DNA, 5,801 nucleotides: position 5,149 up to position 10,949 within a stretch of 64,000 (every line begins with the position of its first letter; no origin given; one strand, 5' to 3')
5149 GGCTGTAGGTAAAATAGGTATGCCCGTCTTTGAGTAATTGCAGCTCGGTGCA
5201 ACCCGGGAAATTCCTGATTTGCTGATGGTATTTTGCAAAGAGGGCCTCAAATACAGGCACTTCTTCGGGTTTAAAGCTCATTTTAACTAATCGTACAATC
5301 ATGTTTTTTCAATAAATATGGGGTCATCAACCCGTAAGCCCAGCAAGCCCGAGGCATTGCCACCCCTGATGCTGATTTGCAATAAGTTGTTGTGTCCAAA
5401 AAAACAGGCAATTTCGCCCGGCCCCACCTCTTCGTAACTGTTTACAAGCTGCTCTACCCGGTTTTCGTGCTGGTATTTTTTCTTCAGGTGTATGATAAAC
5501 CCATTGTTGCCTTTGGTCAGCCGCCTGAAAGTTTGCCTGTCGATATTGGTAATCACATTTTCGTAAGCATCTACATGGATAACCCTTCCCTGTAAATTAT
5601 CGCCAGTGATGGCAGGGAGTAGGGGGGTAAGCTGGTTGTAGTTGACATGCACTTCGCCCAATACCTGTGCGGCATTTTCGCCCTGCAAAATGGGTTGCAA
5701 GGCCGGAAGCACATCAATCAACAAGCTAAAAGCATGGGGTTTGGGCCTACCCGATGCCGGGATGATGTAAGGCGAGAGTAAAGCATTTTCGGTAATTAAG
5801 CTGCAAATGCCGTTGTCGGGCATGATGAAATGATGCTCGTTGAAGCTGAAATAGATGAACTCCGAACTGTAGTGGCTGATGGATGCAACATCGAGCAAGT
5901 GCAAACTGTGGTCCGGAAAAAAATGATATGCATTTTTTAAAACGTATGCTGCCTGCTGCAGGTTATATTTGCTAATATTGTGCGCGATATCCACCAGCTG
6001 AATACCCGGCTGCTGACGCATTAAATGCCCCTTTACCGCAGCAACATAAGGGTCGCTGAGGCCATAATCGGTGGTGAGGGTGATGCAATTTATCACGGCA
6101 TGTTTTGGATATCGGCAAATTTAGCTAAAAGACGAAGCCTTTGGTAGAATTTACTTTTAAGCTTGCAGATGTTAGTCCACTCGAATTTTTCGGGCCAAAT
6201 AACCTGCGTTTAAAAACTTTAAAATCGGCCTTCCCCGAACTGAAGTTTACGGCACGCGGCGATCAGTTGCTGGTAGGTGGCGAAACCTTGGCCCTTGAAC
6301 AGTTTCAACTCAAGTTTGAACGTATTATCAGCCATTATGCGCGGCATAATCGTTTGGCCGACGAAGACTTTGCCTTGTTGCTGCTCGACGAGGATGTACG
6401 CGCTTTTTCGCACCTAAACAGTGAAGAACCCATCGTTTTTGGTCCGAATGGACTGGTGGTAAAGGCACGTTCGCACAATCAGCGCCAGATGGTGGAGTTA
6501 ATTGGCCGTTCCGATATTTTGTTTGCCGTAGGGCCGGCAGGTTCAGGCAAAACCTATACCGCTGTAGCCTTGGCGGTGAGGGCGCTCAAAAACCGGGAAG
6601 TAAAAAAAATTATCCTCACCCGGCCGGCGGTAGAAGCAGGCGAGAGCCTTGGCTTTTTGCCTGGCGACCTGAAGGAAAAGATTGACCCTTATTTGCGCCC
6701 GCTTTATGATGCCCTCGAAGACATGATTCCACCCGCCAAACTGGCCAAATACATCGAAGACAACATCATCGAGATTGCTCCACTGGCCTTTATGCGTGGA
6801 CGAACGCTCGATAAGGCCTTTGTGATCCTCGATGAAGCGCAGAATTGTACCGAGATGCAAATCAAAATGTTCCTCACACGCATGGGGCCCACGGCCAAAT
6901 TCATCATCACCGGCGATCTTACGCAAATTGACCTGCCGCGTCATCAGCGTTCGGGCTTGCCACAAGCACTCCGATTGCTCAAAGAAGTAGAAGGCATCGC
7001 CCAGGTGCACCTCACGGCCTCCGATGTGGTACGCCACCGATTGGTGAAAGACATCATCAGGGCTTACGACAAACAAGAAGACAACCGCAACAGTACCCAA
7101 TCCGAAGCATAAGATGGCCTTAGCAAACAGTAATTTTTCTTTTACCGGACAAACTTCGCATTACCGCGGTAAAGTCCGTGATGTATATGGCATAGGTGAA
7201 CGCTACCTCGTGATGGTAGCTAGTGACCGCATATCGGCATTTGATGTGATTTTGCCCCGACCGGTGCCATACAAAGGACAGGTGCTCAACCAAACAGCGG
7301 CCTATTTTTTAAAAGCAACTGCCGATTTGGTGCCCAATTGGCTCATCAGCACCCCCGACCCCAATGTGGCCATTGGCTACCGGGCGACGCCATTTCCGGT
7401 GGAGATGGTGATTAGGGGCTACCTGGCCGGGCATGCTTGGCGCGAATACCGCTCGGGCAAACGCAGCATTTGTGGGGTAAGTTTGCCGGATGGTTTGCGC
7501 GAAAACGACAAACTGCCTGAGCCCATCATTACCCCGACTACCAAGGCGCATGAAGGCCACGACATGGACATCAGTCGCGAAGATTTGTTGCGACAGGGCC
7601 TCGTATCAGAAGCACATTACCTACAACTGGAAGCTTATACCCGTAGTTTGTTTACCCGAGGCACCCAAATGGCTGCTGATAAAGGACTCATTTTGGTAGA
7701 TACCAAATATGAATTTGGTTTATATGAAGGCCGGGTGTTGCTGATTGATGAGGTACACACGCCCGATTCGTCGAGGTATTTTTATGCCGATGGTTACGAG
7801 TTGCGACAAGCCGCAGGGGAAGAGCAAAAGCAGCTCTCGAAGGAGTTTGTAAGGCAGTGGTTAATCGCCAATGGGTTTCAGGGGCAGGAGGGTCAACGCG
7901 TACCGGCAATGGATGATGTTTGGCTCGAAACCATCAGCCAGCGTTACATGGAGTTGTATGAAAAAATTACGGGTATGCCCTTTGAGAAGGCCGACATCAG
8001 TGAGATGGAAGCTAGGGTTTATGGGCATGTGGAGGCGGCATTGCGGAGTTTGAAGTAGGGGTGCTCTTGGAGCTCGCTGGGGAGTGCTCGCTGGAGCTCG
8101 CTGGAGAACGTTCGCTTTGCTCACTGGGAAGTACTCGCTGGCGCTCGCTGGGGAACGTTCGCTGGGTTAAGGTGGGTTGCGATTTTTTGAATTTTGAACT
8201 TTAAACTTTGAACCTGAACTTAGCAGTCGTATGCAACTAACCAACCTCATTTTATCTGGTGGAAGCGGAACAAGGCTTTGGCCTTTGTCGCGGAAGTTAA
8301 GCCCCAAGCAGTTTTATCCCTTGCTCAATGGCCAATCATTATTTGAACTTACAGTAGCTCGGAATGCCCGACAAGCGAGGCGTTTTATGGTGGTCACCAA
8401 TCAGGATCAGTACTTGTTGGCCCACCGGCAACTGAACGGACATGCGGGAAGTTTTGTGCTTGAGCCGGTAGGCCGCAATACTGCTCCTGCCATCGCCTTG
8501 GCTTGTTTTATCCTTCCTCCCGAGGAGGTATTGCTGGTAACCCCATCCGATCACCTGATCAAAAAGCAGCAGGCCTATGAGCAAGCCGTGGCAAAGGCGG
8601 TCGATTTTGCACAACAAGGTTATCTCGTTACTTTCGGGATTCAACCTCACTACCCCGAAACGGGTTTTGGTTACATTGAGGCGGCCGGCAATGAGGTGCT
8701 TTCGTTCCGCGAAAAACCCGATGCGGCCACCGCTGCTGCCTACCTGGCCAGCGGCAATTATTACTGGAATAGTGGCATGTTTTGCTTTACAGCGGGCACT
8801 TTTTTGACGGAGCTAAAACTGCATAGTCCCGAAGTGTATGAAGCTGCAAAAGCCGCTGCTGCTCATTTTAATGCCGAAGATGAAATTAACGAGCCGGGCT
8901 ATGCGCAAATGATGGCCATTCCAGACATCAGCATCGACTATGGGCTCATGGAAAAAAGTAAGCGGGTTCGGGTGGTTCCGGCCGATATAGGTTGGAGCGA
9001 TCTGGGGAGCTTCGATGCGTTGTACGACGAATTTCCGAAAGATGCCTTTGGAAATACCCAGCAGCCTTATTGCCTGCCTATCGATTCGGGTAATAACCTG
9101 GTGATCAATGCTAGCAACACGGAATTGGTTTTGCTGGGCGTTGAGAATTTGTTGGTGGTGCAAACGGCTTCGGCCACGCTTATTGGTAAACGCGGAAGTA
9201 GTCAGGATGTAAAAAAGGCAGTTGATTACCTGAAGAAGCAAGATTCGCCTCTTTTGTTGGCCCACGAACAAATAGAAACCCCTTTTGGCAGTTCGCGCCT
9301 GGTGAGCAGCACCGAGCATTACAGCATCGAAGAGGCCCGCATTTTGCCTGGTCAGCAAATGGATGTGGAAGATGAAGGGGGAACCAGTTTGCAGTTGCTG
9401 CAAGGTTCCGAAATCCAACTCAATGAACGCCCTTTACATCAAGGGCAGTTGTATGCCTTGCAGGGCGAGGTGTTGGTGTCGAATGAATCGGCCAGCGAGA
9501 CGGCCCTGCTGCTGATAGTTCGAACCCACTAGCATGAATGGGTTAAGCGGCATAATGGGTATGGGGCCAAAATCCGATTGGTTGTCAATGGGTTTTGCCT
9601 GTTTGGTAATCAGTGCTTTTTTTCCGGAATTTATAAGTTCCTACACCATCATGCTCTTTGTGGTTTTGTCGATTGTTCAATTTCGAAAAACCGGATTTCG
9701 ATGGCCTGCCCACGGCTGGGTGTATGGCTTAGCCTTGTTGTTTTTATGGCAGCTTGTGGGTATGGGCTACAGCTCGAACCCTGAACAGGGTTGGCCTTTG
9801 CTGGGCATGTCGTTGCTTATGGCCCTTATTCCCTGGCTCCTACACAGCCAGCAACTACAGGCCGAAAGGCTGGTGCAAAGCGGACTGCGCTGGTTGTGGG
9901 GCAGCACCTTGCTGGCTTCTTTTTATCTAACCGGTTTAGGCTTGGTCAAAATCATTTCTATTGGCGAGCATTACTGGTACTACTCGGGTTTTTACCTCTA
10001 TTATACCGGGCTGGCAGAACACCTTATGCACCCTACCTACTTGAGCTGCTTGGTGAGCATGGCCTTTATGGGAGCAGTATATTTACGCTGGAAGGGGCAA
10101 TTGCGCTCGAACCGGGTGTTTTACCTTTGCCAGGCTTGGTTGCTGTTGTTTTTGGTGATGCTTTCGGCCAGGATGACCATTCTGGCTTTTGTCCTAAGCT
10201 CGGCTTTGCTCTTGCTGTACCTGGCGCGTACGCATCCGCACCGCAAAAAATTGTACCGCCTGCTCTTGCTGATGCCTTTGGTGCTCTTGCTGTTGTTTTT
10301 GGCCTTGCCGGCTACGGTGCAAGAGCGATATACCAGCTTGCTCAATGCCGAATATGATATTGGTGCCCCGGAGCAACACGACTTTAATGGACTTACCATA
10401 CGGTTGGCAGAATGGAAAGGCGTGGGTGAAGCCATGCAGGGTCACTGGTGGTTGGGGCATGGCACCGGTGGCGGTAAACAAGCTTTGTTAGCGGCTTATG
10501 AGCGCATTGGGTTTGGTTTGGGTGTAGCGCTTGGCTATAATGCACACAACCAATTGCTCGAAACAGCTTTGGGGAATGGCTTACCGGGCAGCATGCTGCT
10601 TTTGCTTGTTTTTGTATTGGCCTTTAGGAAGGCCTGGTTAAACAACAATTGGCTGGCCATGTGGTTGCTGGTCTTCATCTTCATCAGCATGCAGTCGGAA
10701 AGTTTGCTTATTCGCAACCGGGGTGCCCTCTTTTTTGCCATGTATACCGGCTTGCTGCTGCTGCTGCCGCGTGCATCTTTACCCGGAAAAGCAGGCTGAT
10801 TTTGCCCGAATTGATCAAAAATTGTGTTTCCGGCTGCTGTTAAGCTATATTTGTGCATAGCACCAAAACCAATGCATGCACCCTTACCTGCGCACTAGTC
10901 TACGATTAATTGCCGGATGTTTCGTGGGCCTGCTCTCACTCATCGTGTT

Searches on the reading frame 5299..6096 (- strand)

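Call 66: search_protein_families(library=pfam, proteins=[window:5299-6096:-], max_evalue=0.001)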
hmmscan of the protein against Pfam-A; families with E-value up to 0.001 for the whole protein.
window:5299-6096:- (265 aa): 2 families
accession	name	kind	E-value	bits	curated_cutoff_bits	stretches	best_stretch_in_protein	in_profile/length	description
PF01887.21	SAM_HAT_N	-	4.7e-31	107.9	26.3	1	5-103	1-99/145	SAM hydroxide adenosyltransferase N-terminal domain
PF20257.3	SAM_HAT_C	-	5.6e-18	65.5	25.5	1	170-260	1-83/84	SAM hydroxide adenosyltransferase C-terminal domain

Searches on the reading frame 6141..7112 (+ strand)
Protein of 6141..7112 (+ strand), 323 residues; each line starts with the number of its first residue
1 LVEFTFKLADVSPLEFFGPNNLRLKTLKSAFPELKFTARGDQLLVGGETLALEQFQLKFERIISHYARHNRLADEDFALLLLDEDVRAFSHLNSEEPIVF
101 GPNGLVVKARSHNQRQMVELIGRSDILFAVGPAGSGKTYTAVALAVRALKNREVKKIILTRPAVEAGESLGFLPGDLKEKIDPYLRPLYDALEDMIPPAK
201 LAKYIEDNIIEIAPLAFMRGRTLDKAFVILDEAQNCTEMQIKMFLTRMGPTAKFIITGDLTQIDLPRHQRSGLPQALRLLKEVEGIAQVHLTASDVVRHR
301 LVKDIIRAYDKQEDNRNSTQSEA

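Call 66: search_protein_families(library=pfam, proteins=[window:6141-7112:+], max_evalue=0.001)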
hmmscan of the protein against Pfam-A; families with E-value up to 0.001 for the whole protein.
window:6141-7112:+ (323 aa): 8 families
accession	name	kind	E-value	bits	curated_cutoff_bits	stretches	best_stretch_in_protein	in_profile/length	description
PF02562.22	PhoH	-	1.7e-91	305.7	27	1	107-310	2-205/205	PhoH-like protein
PF13604.12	AAA_30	-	1.1e-07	32.2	27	1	111-305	3-161/191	AAA domain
PF13245.12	AAA_19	-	4.4e-07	30.6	25.1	1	114-263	1-129/134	AAA domain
PF00270.35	DEAD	-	4.2e-05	23.8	26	0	113-162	3-53/167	DEAD/DEAH box helicase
PF13086.12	AAA_11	-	0.0002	21.7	27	0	226-262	215-249/257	AAA domain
PF13401.12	AAA_22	-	0.00054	20.7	27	0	125-242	6-102/130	AAA domain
PF00580.27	UvrD-helicase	-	0.00075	19.7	23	0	113-155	4-44/271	UvrD/REP helicase N-terminal domain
PF13173.12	AAA_14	-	0.00078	19.9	27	0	207-258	60-97/129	AAA domain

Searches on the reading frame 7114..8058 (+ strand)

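Call 66: search_protein_families(library=pfam, proteins=[window:7114-8058:+], max_evalue=0.001)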
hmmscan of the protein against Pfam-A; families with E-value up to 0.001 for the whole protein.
window:7114-8058:+ (314 aa): 1 family
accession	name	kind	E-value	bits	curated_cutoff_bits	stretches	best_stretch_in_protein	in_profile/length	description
PF01259.24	SAICAR_synt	-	5.1e-69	233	20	1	16-254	2-223/233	SAICAR synthetase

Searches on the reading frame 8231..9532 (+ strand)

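Call 29: search_protein_families(library=pfam, proteins=[window:8231-9532:+], max_evalue=0.01)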
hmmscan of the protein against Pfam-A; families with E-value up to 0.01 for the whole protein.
window:8231-9532:+ (433 aa): 3 families
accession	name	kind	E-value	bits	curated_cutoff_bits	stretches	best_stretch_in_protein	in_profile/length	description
PF00483.29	NTP_transferase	-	2.8e-52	178.2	21.2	1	5-271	2-242/245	Nucleotidyl transferase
PF12804.13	NTP_transf_3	-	6.8e-07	30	27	1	6-123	2-111/160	MobA-like NTP transferase domain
PF22640.1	ManC_GMP_beta-helix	-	7.1e-07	29.5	27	1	284-334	6-55/55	MannoseP isomerase/GMP-like beta-helix domain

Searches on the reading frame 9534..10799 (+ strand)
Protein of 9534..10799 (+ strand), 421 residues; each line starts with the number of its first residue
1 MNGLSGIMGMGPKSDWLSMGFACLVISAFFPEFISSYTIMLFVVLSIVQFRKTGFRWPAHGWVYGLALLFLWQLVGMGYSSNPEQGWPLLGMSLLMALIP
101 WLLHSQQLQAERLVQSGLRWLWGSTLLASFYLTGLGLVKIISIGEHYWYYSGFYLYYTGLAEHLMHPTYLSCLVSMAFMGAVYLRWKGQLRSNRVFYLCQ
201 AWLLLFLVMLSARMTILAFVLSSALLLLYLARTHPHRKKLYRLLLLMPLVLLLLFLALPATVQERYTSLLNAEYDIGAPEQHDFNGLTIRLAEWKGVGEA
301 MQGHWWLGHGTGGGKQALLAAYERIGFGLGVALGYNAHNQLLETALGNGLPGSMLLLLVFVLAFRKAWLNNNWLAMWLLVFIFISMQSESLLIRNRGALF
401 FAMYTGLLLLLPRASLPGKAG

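Call 29: search_protein_families(library=pfam, proteins=[window:9534-10799:+], max_evalue=0.01)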
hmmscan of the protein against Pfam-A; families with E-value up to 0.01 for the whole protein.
window:9534-10799:+ (421 aa): 1 family
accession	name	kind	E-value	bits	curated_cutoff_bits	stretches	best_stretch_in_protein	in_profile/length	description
PF04932.20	Wzy_C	-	5.8e-17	62.3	31.7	1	202-357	5-149/149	O-Antigen ligase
